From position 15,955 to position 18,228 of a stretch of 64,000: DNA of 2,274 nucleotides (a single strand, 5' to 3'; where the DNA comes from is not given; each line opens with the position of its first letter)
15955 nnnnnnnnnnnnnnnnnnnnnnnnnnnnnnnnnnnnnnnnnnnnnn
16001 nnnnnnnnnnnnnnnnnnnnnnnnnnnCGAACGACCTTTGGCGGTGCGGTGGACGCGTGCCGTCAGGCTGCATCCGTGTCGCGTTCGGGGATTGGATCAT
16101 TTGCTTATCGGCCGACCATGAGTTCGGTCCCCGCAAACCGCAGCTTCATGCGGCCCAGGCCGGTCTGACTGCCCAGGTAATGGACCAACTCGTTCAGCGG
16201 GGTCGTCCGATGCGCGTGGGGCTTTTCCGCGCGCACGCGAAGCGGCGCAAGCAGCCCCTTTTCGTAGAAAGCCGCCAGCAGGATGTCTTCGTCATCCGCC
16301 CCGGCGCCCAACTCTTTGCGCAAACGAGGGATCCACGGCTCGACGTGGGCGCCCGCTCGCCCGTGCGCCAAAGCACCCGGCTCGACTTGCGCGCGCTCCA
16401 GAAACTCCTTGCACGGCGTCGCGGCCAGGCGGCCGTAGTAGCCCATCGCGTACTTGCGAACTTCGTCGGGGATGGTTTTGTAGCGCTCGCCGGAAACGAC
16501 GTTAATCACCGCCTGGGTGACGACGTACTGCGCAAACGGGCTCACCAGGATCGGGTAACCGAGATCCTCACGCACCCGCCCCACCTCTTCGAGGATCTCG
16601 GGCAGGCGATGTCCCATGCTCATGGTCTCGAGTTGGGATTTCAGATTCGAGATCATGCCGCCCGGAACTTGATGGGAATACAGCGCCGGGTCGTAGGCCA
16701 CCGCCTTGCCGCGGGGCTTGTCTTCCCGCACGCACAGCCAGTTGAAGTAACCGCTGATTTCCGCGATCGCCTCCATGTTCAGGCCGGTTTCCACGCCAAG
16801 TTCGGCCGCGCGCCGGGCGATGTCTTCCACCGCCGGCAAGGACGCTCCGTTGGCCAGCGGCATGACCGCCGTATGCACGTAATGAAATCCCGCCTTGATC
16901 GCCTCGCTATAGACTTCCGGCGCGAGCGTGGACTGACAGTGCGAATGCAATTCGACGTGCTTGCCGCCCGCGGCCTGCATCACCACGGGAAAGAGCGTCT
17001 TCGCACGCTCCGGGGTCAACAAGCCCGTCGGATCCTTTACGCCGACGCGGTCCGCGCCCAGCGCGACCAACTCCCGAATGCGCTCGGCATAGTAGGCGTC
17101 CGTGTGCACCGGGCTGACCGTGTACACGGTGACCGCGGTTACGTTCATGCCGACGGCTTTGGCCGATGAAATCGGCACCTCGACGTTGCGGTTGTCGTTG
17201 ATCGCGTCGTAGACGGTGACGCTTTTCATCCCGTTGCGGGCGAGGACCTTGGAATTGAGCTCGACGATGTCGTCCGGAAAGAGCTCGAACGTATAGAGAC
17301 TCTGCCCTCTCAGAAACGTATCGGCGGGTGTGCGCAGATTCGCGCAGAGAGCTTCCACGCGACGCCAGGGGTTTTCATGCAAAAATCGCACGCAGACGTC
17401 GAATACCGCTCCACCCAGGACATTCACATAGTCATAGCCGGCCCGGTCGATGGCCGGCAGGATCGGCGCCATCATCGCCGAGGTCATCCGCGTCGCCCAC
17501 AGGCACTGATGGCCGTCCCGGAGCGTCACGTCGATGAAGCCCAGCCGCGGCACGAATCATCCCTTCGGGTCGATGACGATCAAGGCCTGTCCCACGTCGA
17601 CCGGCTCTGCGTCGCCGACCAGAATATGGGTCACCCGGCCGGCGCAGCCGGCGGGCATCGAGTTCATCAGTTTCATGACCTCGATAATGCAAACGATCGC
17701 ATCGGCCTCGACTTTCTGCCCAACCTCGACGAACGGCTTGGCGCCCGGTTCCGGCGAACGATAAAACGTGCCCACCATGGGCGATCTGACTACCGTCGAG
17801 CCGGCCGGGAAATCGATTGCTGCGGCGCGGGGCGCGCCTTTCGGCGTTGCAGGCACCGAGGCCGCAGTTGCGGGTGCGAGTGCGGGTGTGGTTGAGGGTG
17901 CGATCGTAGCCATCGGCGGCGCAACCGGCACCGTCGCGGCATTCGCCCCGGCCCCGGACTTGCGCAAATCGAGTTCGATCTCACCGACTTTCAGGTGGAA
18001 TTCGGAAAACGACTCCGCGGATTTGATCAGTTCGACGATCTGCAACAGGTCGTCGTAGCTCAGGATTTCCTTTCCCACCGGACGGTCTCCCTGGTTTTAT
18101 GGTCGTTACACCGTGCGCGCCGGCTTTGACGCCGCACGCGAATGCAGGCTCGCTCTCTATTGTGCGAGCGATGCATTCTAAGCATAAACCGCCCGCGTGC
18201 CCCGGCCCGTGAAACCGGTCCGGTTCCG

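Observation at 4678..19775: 13-gene co-directional block (plus one divergent gene) encoding a split biotin-dependent carboxylase of unknown substrate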

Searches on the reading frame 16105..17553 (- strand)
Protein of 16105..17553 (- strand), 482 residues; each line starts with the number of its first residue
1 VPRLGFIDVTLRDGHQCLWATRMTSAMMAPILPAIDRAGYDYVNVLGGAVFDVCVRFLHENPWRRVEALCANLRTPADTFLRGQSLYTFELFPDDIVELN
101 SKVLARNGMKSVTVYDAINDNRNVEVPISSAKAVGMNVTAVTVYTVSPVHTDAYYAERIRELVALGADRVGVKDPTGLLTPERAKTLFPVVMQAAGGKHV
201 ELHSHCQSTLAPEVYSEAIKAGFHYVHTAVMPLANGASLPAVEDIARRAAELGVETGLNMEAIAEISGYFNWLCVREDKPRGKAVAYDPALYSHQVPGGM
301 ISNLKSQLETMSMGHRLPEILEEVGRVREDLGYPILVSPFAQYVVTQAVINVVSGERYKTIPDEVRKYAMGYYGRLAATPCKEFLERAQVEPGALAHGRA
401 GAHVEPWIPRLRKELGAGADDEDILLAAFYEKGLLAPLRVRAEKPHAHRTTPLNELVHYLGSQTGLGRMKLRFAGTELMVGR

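Call 4: search_protein_families(library=pfam, proteins=[window:16105-17553:-], max_evalue=0.01)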
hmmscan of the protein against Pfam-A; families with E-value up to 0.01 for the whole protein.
window:16105-17553:- (482 aa): 2 families
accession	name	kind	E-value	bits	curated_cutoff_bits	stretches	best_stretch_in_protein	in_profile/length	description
PF02436.23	PYC_OADA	-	7.7e-32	111.1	27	1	292-443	2-166/201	Conserved carboxylase domain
PF00682.25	HMGL-like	-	1.4e-11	44.7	29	1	149-267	137-257/260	HMGL-like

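Call 6: search_protein_families(library=ncbifam, proteins=[window:16105-17553:-], max_evalue=0.001)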
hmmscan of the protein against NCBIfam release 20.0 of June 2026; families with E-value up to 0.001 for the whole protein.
window:16105-17553:- (482 aa): 19 families
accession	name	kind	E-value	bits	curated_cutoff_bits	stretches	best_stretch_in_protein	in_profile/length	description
NF006761.0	PRK09282.1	domain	3.1e-127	425.5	402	1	4-444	4-444/591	pyruvate carboxylase subunit B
TIGR01108.1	oadA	equivalog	7.7e-115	384.5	756.5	1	7-451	2-449/582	sodium-extruding oxaloacetate decarboxylase subunit alpha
NF010644.0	PRK14041.1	equivalog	2.2e-110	369.4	734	1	6-432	5-431/467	pyruvate carboxylase subunit B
NF008985.0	PRK12331.1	equivalog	4.1e-106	355.5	718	1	3-431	3-434/465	oxaloacetate decarboxylase subunit alpha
NF010643.0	PRK14040.1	subfamily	3.3e-91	306.6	892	1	4-428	7-430/595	oxaloacetate decarboxylase subunit alpha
NF010645.0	PRK14042.1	equivalog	3.8e-87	293.4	1182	1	6-430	6-430/596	pyruvate carboxylase subunit B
NF008984.0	PRK12330.1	equivalog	1e-84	285.2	827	1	5-453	7-461/500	methylmalonyl-CoA carboxytransferase subunit 5S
NF009231.0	PRK12581.1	equivalog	4.5e-83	279.4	954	1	8-430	17-442/468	oxaloacetate decarboxylase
NF009554.0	PRK12999.1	equivalog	1.4e-52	178.7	965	1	3-375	533-922/1147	pyruvate carboxylase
TIGR01235.1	pyruv_carbox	equivalog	1.1e-47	162.3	1114.45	1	6-349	533-884/1143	pyruvate carboxylase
TIGR03217.1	4OH_2_O_val_ald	equivalog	1e-11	44.6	286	1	6-266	5-257/334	4-hydroxy-2-oxovalerate aldolase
NF006049.0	PRK08195.1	subfamily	2.6e-11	43.2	229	1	107-266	104-262/344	4-hyroxy-2-oxovalerate/4-hydroxy-2-oxopentanoic acid aldolase,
TIGR02146.1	LysS_fung_arch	equivalog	2.1e-10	40.4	413.55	1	148-266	133-252/344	homocitrate synthase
NF041069.1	IPMS_Sufob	equivalog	5.3e-09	35.8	600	1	152-269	141-259/371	isopropylmalate synthase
TIGR02660.1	nifV_homocitr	equivalog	1.6e-08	34.2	462.9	1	122-269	113-258/365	homocitrate synthase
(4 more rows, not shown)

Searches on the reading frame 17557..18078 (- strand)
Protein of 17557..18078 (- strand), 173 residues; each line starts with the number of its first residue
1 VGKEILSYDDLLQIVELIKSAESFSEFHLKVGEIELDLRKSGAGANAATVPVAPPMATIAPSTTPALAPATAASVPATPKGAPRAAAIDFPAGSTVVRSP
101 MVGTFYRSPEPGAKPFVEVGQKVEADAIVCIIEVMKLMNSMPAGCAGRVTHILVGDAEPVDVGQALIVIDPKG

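Call 4: search_protein_families(library=pfam, proteins=[window:17557-18078:-], max_evalue=0.01)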
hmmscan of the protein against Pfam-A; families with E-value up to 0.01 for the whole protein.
window:17557-18078:- (173 aa): 1 family
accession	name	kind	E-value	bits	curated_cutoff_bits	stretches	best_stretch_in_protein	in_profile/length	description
PF00364.28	Biotin_lipoyl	-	7.9e-20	70.9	22.1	1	96-169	2-73/73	Biotin-requiring enzyme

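Call 6: search_protein_families(library=ncbifam, proteins=[window:17557-18078:-], max_evalue=0.001)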
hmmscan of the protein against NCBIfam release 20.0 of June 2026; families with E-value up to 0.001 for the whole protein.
window:17557-18078:- (173 aa): 14 families
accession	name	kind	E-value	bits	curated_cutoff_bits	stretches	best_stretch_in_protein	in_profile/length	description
TIGR00531.1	BCCP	equivalog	5.4e-39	134.2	115.2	1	11-170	3-155/156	acetyl-CoA carboxylase biotin carboxyl carrier protein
NF005457.0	PRK07051.1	equivalog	5e-25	87.5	87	1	97-170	6-79/80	acetyl-CoA carboxylase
NF006761.0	PRK09282.1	domain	5.6e-14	51.5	402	1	85-170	512-590/591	pyruvate carboxylase subunit B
NF004173.0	PRK05641.1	equivalog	3.3e-12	47.2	199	1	59-168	49-151/153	putative acetyl-CoA carboxylase biotin carboxyl carrier protein subunit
NF005117.0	PRK06549.1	equivalog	1.5e-10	41.7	159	1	56-169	28-129/130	acetyl-CoA carboxylase biotin carboxyl carrier protein subunit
TIGR02712.1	urea_carbox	equivalog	1.6e-08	32.8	1303.85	1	84-170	1122-1201/1201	urea carboxylase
NF010643.0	PRK14040.1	subfamily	3.6e-07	29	892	1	80-169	524-594/595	oxaloacetate decarboxylase subunit alpha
NF047903.1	MmDecMmdC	equivalog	1.1e-06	29.1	200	1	57-169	25-131/132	methylmalonyl-CoA decarboxylase subunit gamma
NF009554.0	PRK12999.1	equivalog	1.2e-05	23.3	965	1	111-170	1085-1146/1147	pyruvate carboxylase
NF006079.0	PRK08225.1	equivalog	2e-05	24.5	95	1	116-169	16-69/70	acetyl-CoA carboxylase biotin carboxyl carrier protein subunit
TIGR01108.1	oadA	equivalog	5e-05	22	756.5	1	80-166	503-582/582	sodium-extruding oxaloacetate decarboxylase subunit alpha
TIGR01348.1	PDHac_trf_long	equivalog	6.1e-05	21.8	552.1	1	55-170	124-229/587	dihydrolipoyllysine-residue acetyltransferase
NF008814.0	PRK11854.1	equivalog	7.3e-05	21.4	722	1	90-170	203-281/637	pyruvate dehydrogenase complex dihydrolipoyllysine-residue acetyltransferase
TIGR02927.1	SucB_Actino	equivalog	0.00073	18.5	423.45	1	43-169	82-200/579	2-oxoglutarate dehydrogenase, E2 component, dihydrolipoamide succinyltransferase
